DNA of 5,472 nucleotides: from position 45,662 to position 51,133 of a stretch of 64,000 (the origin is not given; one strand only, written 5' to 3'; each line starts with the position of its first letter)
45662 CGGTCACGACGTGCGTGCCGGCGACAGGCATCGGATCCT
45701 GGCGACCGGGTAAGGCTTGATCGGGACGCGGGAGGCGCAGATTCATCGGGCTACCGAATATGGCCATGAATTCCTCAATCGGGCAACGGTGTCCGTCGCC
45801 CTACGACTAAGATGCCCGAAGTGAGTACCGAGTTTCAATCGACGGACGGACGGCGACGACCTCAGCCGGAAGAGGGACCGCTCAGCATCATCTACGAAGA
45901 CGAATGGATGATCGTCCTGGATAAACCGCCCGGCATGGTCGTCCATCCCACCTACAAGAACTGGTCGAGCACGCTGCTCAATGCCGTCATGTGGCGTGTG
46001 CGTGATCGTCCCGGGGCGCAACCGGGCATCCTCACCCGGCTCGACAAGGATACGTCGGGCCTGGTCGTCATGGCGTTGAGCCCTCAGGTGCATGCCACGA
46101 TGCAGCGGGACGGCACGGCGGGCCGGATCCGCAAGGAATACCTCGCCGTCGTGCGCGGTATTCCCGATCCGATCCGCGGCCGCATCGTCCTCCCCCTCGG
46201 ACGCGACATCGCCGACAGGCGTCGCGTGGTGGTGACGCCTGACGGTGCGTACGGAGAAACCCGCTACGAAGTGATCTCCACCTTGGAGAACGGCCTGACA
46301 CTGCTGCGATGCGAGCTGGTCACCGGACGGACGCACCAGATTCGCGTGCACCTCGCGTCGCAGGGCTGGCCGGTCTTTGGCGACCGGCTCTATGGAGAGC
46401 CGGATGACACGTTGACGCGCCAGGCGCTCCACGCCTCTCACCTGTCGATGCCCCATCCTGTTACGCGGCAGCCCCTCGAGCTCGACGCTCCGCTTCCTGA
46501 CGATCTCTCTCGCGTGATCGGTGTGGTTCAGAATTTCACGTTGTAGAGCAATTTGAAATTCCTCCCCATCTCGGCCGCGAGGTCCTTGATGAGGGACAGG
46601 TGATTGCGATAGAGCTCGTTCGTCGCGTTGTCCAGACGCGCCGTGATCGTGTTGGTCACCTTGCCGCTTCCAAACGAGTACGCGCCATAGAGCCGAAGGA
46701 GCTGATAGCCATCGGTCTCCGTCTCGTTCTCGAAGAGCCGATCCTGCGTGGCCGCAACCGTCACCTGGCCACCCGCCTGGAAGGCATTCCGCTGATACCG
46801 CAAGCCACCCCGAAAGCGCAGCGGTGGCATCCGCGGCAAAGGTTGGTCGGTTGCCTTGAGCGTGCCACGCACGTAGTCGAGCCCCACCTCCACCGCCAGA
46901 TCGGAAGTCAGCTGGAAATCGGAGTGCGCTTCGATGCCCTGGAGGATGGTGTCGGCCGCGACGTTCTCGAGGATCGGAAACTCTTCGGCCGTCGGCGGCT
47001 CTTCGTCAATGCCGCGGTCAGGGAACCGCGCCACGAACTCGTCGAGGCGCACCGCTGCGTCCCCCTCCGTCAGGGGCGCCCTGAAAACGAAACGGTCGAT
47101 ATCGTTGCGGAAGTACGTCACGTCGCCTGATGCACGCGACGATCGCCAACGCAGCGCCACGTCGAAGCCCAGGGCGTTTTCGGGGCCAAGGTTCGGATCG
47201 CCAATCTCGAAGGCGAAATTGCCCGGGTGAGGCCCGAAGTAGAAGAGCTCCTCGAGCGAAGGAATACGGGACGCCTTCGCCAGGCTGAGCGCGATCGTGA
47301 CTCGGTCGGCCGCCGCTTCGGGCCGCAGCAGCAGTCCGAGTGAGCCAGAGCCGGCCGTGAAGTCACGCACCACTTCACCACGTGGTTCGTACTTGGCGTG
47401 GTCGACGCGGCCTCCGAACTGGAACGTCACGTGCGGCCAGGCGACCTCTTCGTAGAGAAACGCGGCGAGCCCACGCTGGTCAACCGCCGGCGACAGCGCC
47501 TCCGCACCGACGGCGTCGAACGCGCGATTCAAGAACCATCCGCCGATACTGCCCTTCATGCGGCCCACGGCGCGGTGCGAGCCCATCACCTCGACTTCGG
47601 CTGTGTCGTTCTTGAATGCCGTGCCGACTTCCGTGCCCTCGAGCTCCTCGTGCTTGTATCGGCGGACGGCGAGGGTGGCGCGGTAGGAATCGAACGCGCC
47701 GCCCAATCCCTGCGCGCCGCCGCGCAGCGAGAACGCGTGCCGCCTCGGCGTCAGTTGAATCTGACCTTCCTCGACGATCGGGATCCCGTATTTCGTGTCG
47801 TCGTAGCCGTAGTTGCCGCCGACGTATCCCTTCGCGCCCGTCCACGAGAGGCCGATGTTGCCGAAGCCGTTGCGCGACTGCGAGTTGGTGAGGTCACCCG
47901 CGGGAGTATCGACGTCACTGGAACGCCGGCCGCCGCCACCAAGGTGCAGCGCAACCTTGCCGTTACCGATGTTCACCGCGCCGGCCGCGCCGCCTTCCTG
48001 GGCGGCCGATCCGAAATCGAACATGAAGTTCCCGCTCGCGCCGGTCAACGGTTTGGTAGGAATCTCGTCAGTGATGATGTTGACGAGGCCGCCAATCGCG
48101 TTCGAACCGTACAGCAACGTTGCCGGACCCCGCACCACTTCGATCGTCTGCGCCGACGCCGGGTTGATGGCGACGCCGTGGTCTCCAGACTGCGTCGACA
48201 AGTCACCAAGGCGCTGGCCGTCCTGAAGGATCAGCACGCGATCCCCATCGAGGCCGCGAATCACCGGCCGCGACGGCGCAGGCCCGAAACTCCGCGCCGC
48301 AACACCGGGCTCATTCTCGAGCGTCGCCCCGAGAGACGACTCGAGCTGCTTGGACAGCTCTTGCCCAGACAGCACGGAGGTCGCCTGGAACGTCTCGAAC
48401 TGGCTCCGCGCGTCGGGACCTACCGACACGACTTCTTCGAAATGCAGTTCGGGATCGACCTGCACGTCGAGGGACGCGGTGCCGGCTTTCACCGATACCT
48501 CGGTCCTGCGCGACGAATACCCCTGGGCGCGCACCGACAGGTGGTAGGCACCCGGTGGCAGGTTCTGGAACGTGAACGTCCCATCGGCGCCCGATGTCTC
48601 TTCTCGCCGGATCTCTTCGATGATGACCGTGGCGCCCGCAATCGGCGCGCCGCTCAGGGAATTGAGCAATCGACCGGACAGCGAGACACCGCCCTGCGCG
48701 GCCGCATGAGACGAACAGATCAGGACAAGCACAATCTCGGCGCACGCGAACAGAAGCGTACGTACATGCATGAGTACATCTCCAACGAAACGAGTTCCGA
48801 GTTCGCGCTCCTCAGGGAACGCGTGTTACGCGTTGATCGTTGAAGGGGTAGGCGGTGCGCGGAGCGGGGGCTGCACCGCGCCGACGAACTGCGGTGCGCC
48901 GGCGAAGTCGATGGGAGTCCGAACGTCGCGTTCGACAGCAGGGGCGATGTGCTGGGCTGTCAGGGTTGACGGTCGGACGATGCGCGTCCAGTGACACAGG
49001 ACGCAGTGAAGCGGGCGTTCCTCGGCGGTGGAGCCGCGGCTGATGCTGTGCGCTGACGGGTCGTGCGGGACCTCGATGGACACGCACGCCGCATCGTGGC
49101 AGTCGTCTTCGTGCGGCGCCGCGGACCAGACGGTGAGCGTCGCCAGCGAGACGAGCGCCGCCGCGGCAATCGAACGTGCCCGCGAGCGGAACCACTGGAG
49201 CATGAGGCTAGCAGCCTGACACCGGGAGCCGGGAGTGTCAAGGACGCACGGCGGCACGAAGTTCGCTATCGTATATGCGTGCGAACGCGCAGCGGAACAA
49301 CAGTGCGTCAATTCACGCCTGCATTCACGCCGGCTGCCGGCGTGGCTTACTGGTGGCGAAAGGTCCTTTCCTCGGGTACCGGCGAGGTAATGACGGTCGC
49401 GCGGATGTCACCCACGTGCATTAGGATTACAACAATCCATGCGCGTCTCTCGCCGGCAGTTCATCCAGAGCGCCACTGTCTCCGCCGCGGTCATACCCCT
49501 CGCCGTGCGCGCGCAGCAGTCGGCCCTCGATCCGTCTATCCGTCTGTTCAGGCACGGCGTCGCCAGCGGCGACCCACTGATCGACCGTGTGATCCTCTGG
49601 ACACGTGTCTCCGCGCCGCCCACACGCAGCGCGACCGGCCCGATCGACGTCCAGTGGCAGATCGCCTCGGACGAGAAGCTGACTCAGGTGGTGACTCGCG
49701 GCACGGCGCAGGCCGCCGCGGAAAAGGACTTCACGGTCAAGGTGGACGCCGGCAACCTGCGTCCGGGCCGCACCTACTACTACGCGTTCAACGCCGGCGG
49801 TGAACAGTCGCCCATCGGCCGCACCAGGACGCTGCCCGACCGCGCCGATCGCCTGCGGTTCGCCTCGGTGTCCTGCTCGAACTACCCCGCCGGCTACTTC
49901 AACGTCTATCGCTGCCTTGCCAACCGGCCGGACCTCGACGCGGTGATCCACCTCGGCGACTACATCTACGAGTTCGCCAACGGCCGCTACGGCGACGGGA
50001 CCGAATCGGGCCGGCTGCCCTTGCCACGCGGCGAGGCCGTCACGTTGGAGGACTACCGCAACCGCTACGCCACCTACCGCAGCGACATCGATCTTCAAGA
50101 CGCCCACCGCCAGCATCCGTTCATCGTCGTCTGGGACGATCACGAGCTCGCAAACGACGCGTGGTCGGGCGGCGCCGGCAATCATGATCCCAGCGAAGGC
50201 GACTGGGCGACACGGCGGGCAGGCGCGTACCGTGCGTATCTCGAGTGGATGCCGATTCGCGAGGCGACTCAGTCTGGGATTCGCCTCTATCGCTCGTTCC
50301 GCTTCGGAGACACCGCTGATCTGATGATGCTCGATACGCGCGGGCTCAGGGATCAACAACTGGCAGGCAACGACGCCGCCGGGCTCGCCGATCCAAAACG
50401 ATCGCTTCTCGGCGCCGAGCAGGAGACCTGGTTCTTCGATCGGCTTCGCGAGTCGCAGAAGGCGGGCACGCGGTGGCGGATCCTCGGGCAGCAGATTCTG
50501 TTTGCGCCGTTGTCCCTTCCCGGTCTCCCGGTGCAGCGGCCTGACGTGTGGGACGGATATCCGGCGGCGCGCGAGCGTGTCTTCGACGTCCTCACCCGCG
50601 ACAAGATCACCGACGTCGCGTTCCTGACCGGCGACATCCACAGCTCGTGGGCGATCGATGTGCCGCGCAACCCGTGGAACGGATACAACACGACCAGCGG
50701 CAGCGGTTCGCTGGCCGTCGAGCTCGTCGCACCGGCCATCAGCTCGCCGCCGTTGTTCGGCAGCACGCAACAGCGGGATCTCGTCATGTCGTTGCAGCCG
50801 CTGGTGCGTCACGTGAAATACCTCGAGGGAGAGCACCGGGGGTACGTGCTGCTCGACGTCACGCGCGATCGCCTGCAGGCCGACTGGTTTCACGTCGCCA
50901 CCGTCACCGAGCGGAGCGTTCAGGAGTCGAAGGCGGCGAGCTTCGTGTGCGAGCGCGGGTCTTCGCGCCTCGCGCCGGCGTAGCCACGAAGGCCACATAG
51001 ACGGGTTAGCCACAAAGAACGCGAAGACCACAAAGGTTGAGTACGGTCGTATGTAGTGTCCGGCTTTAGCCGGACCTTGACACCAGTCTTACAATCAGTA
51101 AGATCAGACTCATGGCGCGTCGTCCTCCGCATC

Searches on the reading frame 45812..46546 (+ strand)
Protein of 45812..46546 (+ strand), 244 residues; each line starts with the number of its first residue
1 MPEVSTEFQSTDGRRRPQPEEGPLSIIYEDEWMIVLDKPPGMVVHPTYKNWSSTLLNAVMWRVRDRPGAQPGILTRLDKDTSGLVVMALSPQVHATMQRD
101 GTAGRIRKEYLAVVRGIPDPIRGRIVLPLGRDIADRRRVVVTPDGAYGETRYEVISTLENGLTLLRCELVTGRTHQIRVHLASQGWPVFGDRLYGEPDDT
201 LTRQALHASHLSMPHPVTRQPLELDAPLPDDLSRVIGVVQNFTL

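Call 61: search_protein_families(library=pfam, proteins=[window:45812-46546:+], max_evalue=0.0001)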
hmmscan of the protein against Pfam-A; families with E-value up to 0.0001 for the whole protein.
window:45812-46546:+ (244 aa): 1 family
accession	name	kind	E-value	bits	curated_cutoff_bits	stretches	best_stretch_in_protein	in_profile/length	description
PF00849.27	PseudoU_synth_2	-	2.2e-28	99.9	26.8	1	33-183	2-152/152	RNA pseudouridylate synthase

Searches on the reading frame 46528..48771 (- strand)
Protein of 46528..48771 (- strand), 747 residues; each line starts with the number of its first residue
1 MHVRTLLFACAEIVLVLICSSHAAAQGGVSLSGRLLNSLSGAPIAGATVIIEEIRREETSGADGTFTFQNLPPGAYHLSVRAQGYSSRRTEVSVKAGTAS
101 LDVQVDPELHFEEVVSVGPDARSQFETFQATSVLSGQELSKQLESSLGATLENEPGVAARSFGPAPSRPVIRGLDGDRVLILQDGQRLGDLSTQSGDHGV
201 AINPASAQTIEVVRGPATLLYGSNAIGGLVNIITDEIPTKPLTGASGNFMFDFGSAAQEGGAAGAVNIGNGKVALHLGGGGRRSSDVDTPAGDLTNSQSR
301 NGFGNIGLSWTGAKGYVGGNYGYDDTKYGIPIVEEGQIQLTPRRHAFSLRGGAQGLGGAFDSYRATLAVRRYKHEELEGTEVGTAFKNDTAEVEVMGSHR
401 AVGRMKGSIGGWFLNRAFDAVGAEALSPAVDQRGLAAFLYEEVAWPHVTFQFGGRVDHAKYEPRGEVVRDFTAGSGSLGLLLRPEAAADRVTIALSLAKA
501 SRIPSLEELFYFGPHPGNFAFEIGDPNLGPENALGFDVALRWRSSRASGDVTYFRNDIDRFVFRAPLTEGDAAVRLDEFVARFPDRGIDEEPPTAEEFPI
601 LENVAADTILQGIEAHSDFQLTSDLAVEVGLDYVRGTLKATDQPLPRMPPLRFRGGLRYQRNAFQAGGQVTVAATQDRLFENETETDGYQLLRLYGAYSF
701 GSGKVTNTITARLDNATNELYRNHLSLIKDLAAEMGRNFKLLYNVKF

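Call 61: search_protein_families(library=pfam, proteins=[window:46528-48771:-], max_evalue=0.0001)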
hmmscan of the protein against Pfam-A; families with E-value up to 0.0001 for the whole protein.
window:46528-48771:- (747 aa): 5 families
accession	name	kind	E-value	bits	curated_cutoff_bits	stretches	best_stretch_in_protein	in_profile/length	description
PF00593.30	TonB_dep_Rec_b-barrel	-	1.1e-33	118.3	27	1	301-715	60-435/436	TonB dependent receptor-like, beta-barrel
PF07715.20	Plug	-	2.8e-22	79.7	23.9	1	125-228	3-106/107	TonB-dependent Receptor Plug Domain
PF13620.12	CarboxypepD_reg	-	3.7e-17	62.9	32.3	1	30-104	1-80/82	Carboxypeptidase regulatory-like domain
PF13715.12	CarbopepD_reg_2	-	1.6e-13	50.9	32.2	1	31-115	1-87/88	CarboxypepD_reg-like domain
PF09430.16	EMC7_beta-sandw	-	1.8e-05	25.4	26.6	1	46-97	9-62/122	ER membrane protein complex subunit 7, beta-sandwich domain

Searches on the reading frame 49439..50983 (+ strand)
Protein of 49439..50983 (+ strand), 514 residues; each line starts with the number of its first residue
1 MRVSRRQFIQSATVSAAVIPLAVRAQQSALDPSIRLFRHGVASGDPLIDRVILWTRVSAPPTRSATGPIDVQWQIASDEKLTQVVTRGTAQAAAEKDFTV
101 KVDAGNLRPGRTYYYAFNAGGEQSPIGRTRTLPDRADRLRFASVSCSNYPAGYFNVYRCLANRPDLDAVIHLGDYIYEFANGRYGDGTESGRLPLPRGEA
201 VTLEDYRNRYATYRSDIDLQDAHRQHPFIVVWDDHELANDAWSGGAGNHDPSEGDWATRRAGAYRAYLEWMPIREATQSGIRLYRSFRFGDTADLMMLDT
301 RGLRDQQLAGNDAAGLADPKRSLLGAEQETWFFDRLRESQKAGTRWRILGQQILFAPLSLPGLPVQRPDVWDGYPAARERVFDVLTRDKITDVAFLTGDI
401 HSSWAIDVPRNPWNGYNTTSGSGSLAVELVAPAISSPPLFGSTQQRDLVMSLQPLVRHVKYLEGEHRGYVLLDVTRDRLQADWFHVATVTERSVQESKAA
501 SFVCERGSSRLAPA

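Call 61: search_protein_families(library=pfam, proteins=[window:49439-50983:+], max_evalue=0.0001)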
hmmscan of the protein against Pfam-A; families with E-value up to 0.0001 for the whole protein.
window:49439-50983:+ (514 aa): 2 families
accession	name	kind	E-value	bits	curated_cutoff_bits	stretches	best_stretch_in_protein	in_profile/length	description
PF09423.15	PhoD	-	4.7e-107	358.5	27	1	141-483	1-343/343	PhoD-like phosphatase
PF16655.11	PhoD_N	-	8e-32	110.1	30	1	39-131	1-90/90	PhoD-like phosphatase, N-terminal domain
